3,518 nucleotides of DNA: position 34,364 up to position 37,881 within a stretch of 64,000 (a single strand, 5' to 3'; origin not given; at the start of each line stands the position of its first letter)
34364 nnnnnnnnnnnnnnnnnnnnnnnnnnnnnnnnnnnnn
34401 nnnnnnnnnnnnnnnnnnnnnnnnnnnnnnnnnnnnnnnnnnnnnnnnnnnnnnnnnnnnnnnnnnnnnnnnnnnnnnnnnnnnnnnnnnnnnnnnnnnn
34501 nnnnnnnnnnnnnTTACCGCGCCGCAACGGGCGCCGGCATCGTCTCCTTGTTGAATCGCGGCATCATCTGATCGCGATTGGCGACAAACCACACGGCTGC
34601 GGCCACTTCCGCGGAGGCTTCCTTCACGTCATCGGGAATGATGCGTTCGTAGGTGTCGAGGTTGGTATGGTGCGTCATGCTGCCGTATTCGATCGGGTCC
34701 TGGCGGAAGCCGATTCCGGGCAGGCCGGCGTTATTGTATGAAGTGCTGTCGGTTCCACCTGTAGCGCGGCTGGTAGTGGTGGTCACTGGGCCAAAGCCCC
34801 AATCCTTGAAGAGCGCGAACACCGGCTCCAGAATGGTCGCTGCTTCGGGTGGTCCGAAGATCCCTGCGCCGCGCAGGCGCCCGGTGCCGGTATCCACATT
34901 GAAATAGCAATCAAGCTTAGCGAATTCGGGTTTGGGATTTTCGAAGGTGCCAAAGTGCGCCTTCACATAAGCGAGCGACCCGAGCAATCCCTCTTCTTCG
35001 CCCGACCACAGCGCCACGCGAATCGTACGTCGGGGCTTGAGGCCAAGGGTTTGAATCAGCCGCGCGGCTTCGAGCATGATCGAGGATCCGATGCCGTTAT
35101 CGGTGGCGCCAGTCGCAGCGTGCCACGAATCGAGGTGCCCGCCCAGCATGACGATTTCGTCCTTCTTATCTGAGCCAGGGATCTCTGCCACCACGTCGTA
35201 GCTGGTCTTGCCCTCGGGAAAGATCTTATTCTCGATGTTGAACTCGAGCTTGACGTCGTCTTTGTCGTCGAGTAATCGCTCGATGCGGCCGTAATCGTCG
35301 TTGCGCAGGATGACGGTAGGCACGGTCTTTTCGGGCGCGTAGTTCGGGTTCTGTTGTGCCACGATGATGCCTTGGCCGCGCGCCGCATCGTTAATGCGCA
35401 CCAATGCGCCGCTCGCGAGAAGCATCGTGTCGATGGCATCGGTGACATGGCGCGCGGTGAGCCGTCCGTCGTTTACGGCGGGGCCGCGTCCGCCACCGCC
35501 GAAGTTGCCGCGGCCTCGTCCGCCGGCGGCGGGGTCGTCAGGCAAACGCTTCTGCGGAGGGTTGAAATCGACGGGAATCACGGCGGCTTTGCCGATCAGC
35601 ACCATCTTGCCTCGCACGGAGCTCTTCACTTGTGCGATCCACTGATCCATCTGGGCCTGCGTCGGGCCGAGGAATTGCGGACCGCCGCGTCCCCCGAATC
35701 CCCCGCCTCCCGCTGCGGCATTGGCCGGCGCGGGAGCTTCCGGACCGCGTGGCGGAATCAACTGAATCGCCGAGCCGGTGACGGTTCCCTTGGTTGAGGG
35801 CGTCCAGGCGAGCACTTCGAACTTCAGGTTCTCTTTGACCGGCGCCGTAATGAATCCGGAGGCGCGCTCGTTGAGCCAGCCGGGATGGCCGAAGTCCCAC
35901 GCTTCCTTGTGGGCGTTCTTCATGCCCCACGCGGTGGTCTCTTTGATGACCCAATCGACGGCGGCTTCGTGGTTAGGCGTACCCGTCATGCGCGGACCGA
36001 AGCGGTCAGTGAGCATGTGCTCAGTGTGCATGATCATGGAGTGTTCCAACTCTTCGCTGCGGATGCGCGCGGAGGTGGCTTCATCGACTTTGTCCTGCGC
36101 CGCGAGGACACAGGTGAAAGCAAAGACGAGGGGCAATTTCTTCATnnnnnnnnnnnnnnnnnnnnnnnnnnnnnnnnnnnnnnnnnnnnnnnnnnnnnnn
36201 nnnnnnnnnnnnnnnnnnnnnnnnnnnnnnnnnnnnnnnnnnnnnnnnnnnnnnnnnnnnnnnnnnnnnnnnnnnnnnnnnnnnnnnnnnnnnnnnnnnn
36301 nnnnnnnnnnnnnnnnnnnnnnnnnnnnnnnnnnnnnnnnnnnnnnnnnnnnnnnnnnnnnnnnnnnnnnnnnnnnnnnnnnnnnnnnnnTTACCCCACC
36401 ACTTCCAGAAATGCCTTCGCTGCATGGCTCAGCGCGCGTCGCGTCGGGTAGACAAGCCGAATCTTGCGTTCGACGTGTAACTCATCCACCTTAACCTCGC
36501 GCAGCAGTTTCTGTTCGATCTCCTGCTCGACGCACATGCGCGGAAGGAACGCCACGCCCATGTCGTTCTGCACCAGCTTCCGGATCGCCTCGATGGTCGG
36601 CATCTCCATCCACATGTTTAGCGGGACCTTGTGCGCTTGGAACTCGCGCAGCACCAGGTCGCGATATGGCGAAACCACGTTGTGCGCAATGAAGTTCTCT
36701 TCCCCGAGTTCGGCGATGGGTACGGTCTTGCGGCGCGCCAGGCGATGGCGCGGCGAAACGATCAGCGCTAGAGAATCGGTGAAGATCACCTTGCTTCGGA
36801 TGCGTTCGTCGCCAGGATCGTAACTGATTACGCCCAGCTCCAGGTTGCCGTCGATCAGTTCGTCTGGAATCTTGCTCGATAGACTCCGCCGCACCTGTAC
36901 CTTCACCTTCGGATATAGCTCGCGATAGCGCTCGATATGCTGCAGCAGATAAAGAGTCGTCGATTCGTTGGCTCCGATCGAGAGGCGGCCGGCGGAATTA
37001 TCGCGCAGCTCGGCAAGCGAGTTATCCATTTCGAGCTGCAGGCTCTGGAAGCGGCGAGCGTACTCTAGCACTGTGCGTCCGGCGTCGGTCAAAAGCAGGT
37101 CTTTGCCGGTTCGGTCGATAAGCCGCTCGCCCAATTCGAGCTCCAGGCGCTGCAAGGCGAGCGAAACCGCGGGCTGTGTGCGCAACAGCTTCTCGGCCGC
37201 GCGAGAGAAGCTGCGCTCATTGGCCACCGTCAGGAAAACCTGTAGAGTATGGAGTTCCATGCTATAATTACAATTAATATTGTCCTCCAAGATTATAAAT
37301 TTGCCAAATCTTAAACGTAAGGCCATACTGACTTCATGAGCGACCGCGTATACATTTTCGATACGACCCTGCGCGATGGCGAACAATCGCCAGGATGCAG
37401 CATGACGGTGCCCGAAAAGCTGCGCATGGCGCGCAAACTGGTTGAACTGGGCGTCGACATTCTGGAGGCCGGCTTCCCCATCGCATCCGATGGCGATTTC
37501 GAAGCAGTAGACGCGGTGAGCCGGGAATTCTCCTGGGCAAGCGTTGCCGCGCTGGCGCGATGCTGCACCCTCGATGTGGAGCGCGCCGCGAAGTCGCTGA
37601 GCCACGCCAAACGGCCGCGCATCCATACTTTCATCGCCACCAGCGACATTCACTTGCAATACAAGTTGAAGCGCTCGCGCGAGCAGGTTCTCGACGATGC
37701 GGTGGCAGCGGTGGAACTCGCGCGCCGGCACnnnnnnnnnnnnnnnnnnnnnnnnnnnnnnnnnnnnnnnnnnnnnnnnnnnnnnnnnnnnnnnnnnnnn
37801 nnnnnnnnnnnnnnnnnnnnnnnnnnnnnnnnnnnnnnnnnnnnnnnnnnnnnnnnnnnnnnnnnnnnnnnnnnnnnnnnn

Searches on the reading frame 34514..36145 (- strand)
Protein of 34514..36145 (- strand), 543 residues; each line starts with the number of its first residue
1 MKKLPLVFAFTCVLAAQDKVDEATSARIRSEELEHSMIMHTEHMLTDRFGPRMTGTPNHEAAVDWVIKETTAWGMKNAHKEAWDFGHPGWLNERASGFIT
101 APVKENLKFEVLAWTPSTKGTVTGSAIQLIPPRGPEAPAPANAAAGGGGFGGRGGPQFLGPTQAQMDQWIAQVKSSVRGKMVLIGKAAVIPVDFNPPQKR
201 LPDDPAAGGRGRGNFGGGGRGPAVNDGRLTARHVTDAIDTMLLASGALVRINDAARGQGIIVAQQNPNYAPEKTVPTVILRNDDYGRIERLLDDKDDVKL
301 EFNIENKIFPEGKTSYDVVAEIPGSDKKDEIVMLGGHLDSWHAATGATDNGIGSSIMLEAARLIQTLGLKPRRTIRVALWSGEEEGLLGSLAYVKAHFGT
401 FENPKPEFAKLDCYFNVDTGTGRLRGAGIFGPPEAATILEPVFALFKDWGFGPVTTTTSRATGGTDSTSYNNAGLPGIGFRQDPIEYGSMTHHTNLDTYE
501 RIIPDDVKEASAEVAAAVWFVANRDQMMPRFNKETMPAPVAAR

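Call 76: search_protein_families(library=pfam, proteins=[window:34514-36145:-], max_evalue=0.00001)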
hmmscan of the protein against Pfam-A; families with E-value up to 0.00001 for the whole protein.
window:34514-36145:- (543 aa): 2 families
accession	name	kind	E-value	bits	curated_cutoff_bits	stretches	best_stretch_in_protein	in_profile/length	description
PF04389.22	Peptidase_M28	-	3.3e-33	115.5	21.3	1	318-516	2-191/193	Peptidase family M28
PF01546.33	Peptidase_M20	-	3e-06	27.7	24.6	0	344-476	30-169/206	Peptidase family M20/M25/M40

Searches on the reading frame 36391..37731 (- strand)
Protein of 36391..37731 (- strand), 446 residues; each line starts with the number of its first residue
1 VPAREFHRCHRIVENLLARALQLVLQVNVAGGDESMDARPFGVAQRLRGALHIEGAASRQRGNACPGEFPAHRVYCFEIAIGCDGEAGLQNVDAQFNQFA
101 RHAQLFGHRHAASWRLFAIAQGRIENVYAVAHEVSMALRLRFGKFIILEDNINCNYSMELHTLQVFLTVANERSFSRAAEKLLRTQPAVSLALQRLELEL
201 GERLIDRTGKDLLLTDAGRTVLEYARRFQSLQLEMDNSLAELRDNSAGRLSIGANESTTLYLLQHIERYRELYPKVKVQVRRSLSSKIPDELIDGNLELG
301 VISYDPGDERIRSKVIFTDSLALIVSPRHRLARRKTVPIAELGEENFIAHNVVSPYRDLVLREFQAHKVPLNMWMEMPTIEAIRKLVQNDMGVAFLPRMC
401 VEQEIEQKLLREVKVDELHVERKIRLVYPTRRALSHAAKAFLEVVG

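Call 76: search_protein_families(library=pfam, proteins=[window:36391-37731:-], max_evalue=0.00001)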
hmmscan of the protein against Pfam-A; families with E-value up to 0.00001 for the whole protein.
window:36391-37731:- (446 aa): 2 families
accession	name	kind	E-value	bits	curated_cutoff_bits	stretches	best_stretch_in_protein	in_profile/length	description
PF03466.25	LysR_substrate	-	2.6e-48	164.6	28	1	245-445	3-204/209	LysR substrate binding domain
PF00126.33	HTH_1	-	1.8e-19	69.9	26.6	1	160-219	1-60/60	Bacterial regulatory helix-turn-helix protein, lysR family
